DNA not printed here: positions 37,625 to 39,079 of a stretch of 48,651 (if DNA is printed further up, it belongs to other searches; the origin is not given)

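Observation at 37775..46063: Eight-gene soluble redox operon: HdrD-like + EtfBA + HdrA + MvhD + FlxC/B/A-like, directly downstream of selABD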

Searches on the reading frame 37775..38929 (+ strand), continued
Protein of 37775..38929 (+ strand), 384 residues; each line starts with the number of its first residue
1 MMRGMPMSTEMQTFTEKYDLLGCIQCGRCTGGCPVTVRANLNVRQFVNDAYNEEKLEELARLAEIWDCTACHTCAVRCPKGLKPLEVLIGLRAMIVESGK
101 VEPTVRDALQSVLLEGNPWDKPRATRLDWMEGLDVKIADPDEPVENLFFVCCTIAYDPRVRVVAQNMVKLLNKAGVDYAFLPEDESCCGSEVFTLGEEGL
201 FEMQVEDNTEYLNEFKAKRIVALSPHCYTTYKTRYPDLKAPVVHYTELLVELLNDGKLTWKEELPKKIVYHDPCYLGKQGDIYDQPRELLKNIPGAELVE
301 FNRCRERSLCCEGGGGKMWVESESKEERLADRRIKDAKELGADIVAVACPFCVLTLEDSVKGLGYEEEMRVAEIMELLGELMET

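Call 58: search_protein_representatives(protein=window:37775-38929:+)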
Query: 384 residues. Proteins with E-value up to 0.001 (for the whole library): 11168; up to 1e-10: 5251; up to 1e-30: 1631. The best 150 are listed.
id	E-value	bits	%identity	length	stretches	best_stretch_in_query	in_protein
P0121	1.6e-112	392.6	48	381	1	10-380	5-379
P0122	2.5e-102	359.1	45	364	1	20-380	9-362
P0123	1.5e-89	317.0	43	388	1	23-378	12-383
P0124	8.8e-89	314.5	42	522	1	20-363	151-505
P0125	3.6e-88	312.5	43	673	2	63-380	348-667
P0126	1.7e-85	303.7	43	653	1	19-381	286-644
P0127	2.5e-85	303.1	42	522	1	22-380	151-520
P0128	8.2e-85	301.4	32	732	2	63-380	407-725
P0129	2.7e-84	299.7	40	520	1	20-379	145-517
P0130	1.5e-83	297.3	39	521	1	22-380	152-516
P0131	5.9e-83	295.3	41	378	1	20-380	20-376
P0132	8.3e-82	291.5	41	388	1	20-383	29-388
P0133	1.9e-81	290.3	39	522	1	18-380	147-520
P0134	3.3e-81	289.5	39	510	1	16-379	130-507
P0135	2.2e-80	286.8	38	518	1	18-380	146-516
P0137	4.5e-80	285.8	41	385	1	23-381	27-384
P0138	6.6e-80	285.3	40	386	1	19-378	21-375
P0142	8.2e-78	278.4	42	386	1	19-375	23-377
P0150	3.5e-76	273.0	38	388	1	20-377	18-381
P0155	8.0e-75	268.5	38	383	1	12-383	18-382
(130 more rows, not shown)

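Call 59: find_encoding_contigs(protein=P0122, flank=10000, max_places=3)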
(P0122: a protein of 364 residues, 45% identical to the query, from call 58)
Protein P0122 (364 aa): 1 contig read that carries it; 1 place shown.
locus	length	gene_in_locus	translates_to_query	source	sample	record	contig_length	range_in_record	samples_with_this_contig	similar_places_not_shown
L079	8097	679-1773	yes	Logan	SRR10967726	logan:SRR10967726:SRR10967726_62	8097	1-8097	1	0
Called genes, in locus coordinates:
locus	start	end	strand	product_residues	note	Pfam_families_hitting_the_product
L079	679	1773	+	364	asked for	PF12838:Fer4_7 (weak), PF13183:Fer4_8, PF13187:Fer4_9, PF13237:Fer4_10, PF13534:Fer4_17 (weak), PF14697:Fer4_21 (weak), PF02754:CCG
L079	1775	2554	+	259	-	PF01012:ETF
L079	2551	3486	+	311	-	PF01012:ETF, PF00766:ETF_alpha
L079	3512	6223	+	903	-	PF00890:FAD_binding_2 (weak), PF01266:DAO (weak), PF07992:Pyr_redox_2 (weak), PF12831:FAD_oxidored (weak), PF13450:NAD_binding_8 (weak), PF14691:Fer4_20, PF07992:Pyr_redox_2, PF13450:NAD_binding_8, +12 more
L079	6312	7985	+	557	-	PF01494:FAD_binding_3 (weak), PF07992:Pyr_redox_2, PF00890:FAD_binding_2 (weak), PF01266:DAO (weak), PF12831:FAD_oxidored (weak), PF13450:NAD_binding_8, PF13237:Fer4_10 (weak), PF14697:Fer4_21, +7 more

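Call 60: find_encoding_contigs(protein=P0121, flank=10000, max_places=2)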
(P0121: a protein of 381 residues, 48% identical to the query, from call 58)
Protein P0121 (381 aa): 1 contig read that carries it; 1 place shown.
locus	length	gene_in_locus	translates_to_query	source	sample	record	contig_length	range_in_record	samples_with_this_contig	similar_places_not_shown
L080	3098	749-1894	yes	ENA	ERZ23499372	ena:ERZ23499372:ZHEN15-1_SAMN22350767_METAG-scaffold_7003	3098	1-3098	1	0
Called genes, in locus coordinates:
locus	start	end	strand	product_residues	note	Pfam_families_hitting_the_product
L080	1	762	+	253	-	?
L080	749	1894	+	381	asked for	PF13237:Fer4_10 (weak), PF13183:Fer4_8, PF13187:Fer4_9, PF13534:Fer4_17, PF02754:CCG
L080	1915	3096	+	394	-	?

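Call 61: find_encoding_contigs(protein=P0123, flank=10000, max_places=2)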
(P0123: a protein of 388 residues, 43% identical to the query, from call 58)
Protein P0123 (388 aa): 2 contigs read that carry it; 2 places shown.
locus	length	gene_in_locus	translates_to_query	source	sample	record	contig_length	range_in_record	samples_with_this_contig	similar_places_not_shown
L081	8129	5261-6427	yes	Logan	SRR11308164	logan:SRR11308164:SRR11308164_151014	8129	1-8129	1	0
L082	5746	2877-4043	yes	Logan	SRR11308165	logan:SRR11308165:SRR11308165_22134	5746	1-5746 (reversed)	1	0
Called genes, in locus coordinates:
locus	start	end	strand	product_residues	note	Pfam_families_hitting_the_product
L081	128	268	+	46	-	-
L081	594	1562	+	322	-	PF01012:ETF, PF00766:ETF_alpha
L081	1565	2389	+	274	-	PF01012:ETF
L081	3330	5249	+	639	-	PF00037:Fer4 (faint), PF12837:Fer4_6 (faint), PF13187:Fer4_9 (faint), PF07992:Pyr_redox_2 (faint), PF13450:NAD_binding_8 (weak), PF12838:Fer4_7 (weak), PF13237:Fer4_10 (weak), PF14697:Fer4_21, +3 more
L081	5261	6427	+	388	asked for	PF13183:Fer4_8, PF13187:Fer4_9 (weak), PF13237:Fer4_10 (weak), PF13534:Fer4_17 (weak), PF02754:CCG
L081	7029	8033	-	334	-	PF02423:OCD_Mu_crystall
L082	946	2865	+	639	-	PF00037:Fer4 (faint), PF12837:Fer4_6 (faint), PF13187:Fer4_9 (faint), PF07992:Pyr_redox_2 (faint), PF13450:NAD_binding_8 (weak), PF12838:Fer4_7 (weak), PF13237:Fer4_10 (weak), PF14697:Fer4_21, +3 more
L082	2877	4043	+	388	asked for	PF13183:Fer4_8, PF13187:Fer4_9 (weak), PF13237:Fer4_10 (weak), PF13534:Fer4_17 (weak), PF02754:CCG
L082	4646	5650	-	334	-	PF02423:OCD_Mu_crystall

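Call 62: find_encoding_contigs(protein=P0131, flank=10000, max_places=2)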
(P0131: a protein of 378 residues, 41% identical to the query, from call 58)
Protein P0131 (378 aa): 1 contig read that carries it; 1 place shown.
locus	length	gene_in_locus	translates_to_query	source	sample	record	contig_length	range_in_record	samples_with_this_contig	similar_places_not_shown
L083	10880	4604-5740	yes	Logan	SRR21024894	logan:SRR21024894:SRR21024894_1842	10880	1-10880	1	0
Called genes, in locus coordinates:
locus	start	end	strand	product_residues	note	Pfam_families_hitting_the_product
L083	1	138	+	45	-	?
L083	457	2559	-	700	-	PF00724:Oxidored_FMN, PF00890:FAD_binding_2, PF01266:DAO (weak), PF03486:HI0933_like (weak), PF07992:Pyr_redox_2 (weak), PF13450:NAD_binding_8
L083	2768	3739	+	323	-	PF01012:ETF, PF00766:ETF_alpha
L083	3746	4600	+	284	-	PF01012:ETF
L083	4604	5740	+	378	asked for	PF12838:Fer4_7 (weak), PF13183:Fer4_8, PF13187:Fer4_9, PF13237:Fer4_10, PF13534:Fer4_17, PF02754:CCG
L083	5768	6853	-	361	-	PF00850:Hist_deacetyl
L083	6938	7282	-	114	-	-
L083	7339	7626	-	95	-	PF02597:ThiS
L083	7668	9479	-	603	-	PF02730:AFOR_N, PF01314:AFOR_C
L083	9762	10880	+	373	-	?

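Call 73: find_encoding_contigs(protein=P0132, flank=10000, max_places=1)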
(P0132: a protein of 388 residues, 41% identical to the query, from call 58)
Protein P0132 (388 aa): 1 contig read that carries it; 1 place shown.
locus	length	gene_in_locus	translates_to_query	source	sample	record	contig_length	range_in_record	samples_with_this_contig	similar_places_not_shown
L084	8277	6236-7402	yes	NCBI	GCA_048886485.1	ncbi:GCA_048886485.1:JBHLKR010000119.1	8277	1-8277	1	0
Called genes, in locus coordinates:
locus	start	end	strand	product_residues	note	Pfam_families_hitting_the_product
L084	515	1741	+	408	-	PF02771:Acyl-CoA_dh_N, PF02770:Acyl-CoA_dh_M, PF00441:Acyl-CoA_dh_1, PF22924:ACOX_C_alpha1 (faint), PF08028:Acyl-CoA_dh_2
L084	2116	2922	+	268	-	PF01012:ETF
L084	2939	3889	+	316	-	PF01012:ETF, PF00766:ETF_alpha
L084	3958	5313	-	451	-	PF00515:TPR_1 (faint), PF07719:TPR_2 (faint), PF13176:TPR_7 (faint), PF13181:TPR_8 (faint), PF13374:TPR_10 (faint), PF13428:TPR_14 (faint), PF17874:TPR_MalT (weak), PF13424:TPR_12 (weak), +3 more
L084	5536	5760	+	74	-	-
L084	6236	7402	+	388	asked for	PF12838:Fer4_7 (weak), PF13183:Fer4_8, PF13187:Fer4_9, PF13237:Fer4_10 (weak), PF13534:Fer4_17, PF02754:CCG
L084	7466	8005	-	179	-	PF02572:CobA_CobO_BtuR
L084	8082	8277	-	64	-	PF00329:Complex1_30kDa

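Call 74: find_encoding_contigs(protein=P0137, flank=10000, max_places=1)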
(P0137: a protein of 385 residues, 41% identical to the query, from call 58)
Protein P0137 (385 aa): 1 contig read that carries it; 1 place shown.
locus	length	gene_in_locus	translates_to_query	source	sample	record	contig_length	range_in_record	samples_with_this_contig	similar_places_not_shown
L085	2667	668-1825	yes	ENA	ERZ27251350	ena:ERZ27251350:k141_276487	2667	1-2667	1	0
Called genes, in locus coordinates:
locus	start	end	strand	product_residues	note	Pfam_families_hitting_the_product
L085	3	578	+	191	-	?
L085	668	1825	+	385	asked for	PF25160:LdpA_Fe-S-bd (faint), PF13183:Fer4_8, PF13237:Fer4_10 (weak), PF12838:Fer4_7 (weak), PF13187:Fer4_9, PF13534:Fer4_17 (weak), PF02754:CCG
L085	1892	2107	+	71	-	PF07992:Pyr_redox_2 (weak), PF00890:FAD_binding_2 (weak), PF01266:DAO (weak), PF12831:FAD_oxidored, PF13450:NAD_binding_8 (weak)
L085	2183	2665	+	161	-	?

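Call 75: find_encoding_contigs(protein=P0138, flank=10000, max_places=1)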
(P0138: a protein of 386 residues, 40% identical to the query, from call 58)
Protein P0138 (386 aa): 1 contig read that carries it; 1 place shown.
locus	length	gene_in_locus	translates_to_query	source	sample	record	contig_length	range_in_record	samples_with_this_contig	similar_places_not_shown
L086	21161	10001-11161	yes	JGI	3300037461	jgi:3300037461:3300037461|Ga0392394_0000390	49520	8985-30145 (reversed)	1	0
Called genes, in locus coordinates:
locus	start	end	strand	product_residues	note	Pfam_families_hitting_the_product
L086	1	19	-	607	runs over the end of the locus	PF13520:AA_permease_2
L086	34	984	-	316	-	PF00571:CBS (weak), PF01769:MgtE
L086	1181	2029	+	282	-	PF00456:Transketolase_N, PF13292:DXP_synthase_N (weak)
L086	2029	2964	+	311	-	PF02779:Transket_pyr, PF02780:Transketolase_C, PF22613:Transketolase_C_1 (faint)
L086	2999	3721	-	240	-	PF12728:HTH_17, PF00359:PTS_EIIA_2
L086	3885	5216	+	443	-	PF01743:PolyA_pol, PF12627:PolyA_pol_RNAbd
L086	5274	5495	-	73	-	-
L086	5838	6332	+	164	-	PF04273:BLH_phosphatase, PF22741:PTP-NADK (weak)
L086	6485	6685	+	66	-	-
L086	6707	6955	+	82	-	PF01022:HTH_5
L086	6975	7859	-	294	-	PF02754:CCG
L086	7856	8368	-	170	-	PF13187:Fer4_9 (faint), PF13183:Fer4_8, PF13237:Fer4_10 (weak), PF13534:Fer4_17 (weak)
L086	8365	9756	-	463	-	PF00989:PAS, PF08448:PAS_4, PF13188:PAS_8 (weak), PF13426:PAS_9, PF00158:Sigma54_activat, PF14532:Sigma54_activ_2, PF25601:AAA_lid_14, PF02954:HTH_8, +3 more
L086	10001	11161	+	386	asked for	PF12838:Fer4_7 (weak), PF13183:Fer4_8, PF13187:Fer4_9, PF13237:Fer4_10 (weak), PF13534:Fer4_17, PF02754:CCG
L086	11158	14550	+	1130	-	PF12831:FAD_oxidored (weak), PF13450:NAD_binding_8 (weak), PF14691:Fer4_20, PF07992:Pyr_redox_2, PF13450:NAD_binding_8, PF13237:Fer4_10, PF14697:Fer4_21, PF12838:Fer4_7, +14 more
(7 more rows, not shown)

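Call 76: find_encoding_contigs(protein=P0124, flank=10000, max_places=1)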
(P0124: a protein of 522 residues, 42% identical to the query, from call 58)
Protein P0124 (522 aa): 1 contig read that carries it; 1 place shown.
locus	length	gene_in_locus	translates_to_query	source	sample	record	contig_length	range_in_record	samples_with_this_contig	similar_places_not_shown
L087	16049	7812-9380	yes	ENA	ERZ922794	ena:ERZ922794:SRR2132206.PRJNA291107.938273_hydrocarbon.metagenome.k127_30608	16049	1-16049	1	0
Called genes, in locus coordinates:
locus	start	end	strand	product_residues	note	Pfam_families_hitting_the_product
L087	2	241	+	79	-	?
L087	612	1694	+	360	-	PF00180:Iso_dh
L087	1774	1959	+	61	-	-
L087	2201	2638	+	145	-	PF04463:2-thiour_desulf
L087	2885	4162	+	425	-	PF02515:CoA_transf_3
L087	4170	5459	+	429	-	PF02515:CoA_transf_3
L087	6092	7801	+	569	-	PF00890:FAD_binding_2, PF07992:Pyr_redox_2 (faint), PF02910:Succ_DH_flav_C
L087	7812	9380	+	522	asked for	PF13085:Fer2_3, PF13183:Fer4_8, PF13187:Fer4_9 (weak), PF13237:Fer4_10 (weak), PF13534:Fer4_17 (weak), PF02754:CCG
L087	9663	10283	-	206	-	PF05683:Fumerase_C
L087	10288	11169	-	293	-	PF05681:Fumerase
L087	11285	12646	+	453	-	PF00390:malic, PF03949:Malic_M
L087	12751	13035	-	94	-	-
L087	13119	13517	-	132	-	PF01502:PRA-CH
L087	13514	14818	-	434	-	PF00815:Histidinol_dh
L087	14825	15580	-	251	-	PF00977:His_biosynth, PF05690:ThiG (weak), PF01207:Dus (weak), PF02581:TMP-TENI (faint), PF03060:NMO (faint), PF01180:DHO_dh (weak)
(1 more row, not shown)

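Call 81: list_cluster_members(proteins=[P0106, P0052, P0055, P0001, P0003])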
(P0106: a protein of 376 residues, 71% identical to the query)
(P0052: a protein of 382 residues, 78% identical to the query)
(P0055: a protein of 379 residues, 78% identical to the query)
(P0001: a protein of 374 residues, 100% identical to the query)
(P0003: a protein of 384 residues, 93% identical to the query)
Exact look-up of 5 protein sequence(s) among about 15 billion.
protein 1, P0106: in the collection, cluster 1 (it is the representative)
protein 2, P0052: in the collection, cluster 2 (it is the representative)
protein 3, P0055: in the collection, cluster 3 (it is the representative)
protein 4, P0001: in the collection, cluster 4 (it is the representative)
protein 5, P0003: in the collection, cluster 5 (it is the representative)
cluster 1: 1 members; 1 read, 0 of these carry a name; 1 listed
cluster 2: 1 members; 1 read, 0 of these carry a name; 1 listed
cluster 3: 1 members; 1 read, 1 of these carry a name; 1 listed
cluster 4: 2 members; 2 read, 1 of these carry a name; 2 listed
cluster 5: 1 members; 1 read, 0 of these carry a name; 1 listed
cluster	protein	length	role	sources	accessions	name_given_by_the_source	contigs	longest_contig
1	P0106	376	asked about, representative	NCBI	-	-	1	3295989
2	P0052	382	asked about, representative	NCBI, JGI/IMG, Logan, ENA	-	-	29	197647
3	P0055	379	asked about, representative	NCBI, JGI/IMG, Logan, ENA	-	Fe-S oxidoreductase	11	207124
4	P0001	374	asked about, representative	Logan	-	-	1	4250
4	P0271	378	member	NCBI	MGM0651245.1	MAG: (Fe-S)-binding protein [Bacillota bacterium]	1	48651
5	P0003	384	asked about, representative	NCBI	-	-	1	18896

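Call 82: find_encoding_contigs(protein=P0106, flank=10000, max_places=1)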
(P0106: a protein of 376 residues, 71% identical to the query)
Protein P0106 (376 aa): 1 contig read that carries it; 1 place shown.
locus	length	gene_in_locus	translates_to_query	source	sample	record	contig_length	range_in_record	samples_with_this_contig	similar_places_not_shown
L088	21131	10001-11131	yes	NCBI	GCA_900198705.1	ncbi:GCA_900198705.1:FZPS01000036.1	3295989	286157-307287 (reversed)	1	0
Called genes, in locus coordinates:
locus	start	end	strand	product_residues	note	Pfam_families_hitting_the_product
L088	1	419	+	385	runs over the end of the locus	PF00155:Aminotran_1_2, PF00266:Aminotran_5, PF01041:DegT_DnrJ_EryC1, PF01212:Beta_elim_lyase, PF01053:Cys_Met_Meta_PP (weak)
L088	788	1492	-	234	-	PF00005:ABC_tran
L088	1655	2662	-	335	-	PF01522:Polysacc_deac_1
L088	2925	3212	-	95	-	-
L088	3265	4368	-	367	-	PF01656:CbiA (faint), PF13500:AAA_26, PF07085:DRTGG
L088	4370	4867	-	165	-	PF13549:ATP-grasp_5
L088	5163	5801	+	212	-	PF03808:Glyco_tran_WecG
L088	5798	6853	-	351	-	PF00180:Iso_dh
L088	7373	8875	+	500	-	PF02730:AFOR_N, PF01314:AFOR_C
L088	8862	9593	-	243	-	-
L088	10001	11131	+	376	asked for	PF13237:Fer4_10 (weak), PF13183:Fer4_8, PF13187:Fer4_9, PF13534:Fer4_17, PF02754:CCG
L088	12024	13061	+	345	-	PF01208:URO-D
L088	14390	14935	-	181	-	PF07963:N_methyl, PF12019:GspH (weak)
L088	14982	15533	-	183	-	-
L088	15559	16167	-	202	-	PF07963:N_methyl (weak)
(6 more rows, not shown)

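Call 89: find_encoding_contigs(protein=P0142, flank=10000, max_places=1)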
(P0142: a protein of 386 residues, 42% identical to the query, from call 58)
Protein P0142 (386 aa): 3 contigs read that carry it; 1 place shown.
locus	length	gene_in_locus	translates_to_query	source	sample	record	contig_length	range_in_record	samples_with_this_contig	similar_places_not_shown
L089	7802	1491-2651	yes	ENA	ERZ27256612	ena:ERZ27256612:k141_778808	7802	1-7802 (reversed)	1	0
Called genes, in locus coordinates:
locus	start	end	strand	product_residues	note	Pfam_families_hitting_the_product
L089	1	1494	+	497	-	?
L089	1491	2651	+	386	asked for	PF13183:Fer4_8, PF13187:Fer4_9, PF13237:Fer4_10 (weak), PF02754:CCG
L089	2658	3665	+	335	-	PF01012:ETF, PF00766:ETF_alpha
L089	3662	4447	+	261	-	PF01012:ETF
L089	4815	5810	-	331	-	PF04909:Amidohydro_2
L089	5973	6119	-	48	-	-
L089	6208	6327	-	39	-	-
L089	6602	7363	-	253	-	PF09335:VTT_dom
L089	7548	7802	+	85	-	?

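Call 90: find_encoding_contigs(protein=P0150, flank=10000, max_places=1)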
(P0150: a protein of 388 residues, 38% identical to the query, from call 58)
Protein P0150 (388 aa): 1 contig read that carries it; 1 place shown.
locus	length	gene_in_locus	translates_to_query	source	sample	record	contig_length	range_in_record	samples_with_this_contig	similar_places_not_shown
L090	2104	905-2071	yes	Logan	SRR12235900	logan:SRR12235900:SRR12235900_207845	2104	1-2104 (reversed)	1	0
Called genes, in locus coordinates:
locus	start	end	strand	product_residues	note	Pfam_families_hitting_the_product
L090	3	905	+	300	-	?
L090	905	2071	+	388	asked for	PF13183:Fer4_8, PF13534:Fer4_17 (weak), PF02754:CCG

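Call 91: find_encoding_contigs(protein=P0155, flank=10000, max_places=1)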
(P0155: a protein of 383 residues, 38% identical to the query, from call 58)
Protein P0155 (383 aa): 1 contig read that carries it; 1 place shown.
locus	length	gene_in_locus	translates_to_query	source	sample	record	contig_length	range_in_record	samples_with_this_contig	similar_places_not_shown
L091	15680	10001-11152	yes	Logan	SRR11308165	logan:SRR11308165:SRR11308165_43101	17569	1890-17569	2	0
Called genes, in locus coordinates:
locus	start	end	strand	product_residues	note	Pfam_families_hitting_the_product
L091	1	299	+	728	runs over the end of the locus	?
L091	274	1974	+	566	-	PF02538:Hydantoinase_B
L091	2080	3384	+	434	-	PF08442:ATP-grasp_2, PF13549:ATP-grasp_5 (weak), PF24948:Citrate_synth_N, PF00549:Ligase_CoA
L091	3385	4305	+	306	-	PF02629:CoA_binding, PF00549:Ligase_CoA, PF13607:Succ_CoA_lig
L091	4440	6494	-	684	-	PF02737:3HCDH_N, PF00725:3HCDH (faint), PF00378:ECH_1, PF16113:ECH_2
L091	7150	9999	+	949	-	PF07992:Pyr_redox_2, PF13738:Pyr_redox_3 (weak), PF07992:Pyr_redox_2, PF13450:NAD_binding_8, PF00037:Fer4 (weak), PF12838:Fer4_7 (weak), PF13187:Fer4_9 (weak), PF25160:LdpA_Fe-S-bd, +13 more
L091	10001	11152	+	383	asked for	PF13237:Fer4_10 (faint), PF25160:LdpA_Fe-S-bd (faint), PF12838:Fer4_7 (weak), PF13183:Fer4_8, PF13187:Fer4_9, PF13534:Fer4_17, PF02754:CCG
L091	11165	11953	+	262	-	PF01012:ETF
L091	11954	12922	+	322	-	PF01012:ETF, PF00766:ETF_alpha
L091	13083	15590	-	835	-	PF02901:PFL-like, PF01228:Gly_radical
